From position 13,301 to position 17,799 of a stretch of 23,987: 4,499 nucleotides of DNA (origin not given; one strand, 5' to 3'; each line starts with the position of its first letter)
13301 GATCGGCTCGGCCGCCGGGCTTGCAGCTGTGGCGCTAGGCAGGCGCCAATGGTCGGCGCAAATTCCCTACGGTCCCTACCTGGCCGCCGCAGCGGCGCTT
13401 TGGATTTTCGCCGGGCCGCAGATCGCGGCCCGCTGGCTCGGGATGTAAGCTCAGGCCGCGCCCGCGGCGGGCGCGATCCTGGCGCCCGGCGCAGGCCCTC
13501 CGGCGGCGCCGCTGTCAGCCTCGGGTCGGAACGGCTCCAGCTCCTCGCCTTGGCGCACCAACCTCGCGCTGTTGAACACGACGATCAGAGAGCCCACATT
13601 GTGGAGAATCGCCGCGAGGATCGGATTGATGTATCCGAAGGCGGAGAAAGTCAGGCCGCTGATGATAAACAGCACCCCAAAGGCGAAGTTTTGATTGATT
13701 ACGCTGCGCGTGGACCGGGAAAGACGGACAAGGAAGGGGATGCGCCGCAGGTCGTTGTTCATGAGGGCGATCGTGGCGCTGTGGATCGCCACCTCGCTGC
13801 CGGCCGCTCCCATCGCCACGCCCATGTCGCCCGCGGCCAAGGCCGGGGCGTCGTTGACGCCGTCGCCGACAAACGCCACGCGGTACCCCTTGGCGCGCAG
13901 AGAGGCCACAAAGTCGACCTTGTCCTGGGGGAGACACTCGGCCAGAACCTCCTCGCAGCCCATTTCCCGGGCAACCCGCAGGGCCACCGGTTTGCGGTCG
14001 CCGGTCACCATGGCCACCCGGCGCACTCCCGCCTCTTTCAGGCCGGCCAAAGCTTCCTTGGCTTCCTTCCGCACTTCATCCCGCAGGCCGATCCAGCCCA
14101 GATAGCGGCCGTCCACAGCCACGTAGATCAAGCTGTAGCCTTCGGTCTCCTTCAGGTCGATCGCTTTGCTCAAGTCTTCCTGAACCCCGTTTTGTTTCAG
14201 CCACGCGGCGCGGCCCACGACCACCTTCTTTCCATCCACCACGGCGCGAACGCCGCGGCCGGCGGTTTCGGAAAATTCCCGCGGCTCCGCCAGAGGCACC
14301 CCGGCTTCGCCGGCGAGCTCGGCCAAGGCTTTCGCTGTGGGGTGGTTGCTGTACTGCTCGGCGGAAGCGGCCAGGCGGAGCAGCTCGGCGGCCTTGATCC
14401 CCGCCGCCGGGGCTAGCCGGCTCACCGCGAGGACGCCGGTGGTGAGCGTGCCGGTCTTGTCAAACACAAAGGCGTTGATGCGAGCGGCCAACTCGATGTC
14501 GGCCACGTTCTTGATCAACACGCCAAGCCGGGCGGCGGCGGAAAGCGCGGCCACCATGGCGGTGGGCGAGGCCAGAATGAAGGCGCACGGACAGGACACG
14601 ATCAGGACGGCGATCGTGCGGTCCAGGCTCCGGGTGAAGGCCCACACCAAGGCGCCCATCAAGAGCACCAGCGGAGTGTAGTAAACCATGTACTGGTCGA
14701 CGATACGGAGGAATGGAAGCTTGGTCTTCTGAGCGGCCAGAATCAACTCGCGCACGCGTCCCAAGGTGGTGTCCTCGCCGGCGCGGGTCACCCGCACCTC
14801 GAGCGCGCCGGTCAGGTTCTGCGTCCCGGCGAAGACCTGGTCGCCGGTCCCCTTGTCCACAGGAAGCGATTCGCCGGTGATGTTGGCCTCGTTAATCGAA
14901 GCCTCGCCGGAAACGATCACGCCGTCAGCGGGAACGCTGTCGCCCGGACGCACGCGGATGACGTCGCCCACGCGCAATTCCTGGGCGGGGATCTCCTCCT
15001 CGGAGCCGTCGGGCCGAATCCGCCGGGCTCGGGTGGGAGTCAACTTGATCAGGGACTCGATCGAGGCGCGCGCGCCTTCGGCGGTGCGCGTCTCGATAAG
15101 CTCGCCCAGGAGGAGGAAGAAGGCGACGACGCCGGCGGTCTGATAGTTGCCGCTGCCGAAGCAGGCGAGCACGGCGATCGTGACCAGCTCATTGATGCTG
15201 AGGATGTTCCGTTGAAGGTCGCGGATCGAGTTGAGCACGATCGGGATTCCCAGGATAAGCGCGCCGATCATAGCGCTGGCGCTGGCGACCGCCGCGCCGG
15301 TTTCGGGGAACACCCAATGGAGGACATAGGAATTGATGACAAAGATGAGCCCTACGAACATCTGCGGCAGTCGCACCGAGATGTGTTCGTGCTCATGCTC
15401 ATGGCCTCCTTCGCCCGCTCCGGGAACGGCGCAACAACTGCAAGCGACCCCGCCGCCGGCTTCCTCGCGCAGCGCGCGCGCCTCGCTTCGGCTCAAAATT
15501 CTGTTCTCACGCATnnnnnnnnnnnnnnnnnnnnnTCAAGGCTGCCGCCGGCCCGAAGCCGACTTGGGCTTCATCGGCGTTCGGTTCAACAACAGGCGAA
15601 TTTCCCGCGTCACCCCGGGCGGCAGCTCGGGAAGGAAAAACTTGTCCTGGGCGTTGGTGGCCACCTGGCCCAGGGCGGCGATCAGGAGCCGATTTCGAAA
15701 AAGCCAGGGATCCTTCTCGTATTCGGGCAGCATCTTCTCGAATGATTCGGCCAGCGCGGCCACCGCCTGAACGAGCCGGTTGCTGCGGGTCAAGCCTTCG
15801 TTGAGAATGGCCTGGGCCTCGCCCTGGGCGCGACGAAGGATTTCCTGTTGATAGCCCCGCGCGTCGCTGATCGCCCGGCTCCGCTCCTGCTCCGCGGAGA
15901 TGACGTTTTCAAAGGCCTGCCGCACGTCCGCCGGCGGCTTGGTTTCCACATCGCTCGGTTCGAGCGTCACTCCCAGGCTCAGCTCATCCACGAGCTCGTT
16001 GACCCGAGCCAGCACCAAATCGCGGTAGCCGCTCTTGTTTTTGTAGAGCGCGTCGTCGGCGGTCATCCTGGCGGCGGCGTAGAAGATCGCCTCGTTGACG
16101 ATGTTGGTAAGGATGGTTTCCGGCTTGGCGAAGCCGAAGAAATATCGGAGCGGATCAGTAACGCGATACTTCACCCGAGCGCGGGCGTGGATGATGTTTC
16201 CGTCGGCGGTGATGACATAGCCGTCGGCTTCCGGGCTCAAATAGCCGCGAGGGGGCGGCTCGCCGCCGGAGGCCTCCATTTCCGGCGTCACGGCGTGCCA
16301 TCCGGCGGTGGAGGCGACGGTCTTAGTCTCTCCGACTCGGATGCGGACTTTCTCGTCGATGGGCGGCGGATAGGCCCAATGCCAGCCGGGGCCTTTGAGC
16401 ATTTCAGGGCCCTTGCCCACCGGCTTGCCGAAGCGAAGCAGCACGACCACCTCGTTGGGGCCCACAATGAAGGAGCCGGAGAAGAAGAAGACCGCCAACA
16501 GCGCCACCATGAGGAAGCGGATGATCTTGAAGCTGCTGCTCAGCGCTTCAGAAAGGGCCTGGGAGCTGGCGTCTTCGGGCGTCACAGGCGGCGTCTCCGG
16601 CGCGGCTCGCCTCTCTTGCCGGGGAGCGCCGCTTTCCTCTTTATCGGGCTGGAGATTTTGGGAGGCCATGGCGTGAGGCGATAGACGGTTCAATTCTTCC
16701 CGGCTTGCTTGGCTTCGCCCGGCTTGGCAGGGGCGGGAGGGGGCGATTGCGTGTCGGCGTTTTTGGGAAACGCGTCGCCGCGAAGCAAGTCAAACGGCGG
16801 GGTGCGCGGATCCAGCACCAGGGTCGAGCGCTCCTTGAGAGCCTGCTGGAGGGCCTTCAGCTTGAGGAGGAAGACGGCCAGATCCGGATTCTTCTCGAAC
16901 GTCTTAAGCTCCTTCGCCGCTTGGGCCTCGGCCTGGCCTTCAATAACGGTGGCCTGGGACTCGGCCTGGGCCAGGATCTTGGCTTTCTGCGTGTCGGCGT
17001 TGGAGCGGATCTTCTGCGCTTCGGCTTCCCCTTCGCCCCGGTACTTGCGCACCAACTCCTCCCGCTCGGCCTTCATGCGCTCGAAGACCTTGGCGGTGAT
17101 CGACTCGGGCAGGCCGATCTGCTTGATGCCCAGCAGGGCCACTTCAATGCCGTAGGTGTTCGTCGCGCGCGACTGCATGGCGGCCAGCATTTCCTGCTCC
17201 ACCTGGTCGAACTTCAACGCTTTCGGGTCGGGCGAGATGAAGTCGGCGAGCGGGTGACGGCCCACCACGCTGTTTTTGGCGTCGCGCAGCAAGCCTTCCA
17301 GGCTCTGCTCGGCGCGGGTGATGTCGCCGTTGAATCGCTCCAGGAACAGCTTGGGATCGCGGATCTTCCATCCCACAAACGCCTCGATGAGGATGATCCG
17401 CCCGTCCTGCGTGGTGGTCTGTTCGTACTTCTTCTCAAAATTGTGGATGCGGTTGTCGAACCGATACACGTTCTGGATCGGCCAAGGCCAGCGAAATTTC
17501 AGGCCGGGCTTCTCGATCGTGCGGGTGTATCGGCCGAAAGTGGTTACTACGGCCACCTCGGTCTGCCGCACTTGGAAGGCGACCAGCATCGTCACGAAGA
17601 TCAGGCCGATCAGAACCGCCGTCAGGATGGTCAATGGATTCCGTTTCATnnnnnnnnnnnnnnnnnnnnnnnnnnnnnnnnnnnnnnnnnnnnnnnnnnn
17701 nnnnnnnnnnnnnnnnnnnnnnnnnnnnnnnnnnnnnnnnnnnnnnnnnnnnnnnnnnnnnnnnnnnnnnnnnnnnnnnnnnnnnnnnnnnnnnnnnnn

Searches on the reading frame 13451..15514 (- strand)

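Call 35: search_protein_families(library=pfam, proteins=[window:13451-15514:-], max_evalue=0.001)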
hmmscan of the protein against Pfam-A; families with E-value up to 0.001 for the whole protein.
window:13451-15514:- (687 aa): 3 families
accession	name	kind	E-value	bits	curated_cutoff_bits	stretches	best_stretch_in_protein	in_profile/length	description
PF00122.25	E1-E2_ATPase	-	2e-56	190.8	28.1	1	157-329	1-180/181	E1-E2 ATPase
PF00702.32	Hydrolase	-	4.4e-34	119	26.4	1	346-562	1-190/191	haloacid dehalogenase-like hydrolase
PF12710.13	HAD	-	8.6e-05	23.5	27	1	481-559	86-188/189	haloacid dehalogenase-like hydrolase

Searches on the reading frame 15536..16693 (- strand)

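Call 35: search_protein_families(library=pfam, proteins=[window:15536-16693:-], max_evalue=0.001)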
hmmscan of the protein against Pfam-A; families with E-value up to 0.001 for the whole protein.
window:15536-16693:- (385 aa): 1 family
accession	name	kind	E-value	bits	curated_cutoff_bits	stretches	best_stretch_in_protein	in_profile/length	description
PF01145.31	Band_7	-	9.3e-22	78.4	23.6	1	75-282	1-166/176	SPFH domain / Band 7 family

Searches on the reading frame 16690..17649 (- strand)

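Call 35: search_protein_families(library=pfam, proteins=[window:16690-17649:-], max_evalue=0.001)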
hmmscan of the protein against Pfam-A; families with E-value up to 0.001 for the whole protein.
window:16690-17649:- (319 aa): 1 family
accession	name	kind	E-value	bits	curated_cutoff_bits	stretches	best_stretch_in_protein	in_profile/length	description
PF01145.31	Band_7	-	4.9e-29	102.1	23.6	1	26-209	2-176/176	SPFH domain / Band 7 family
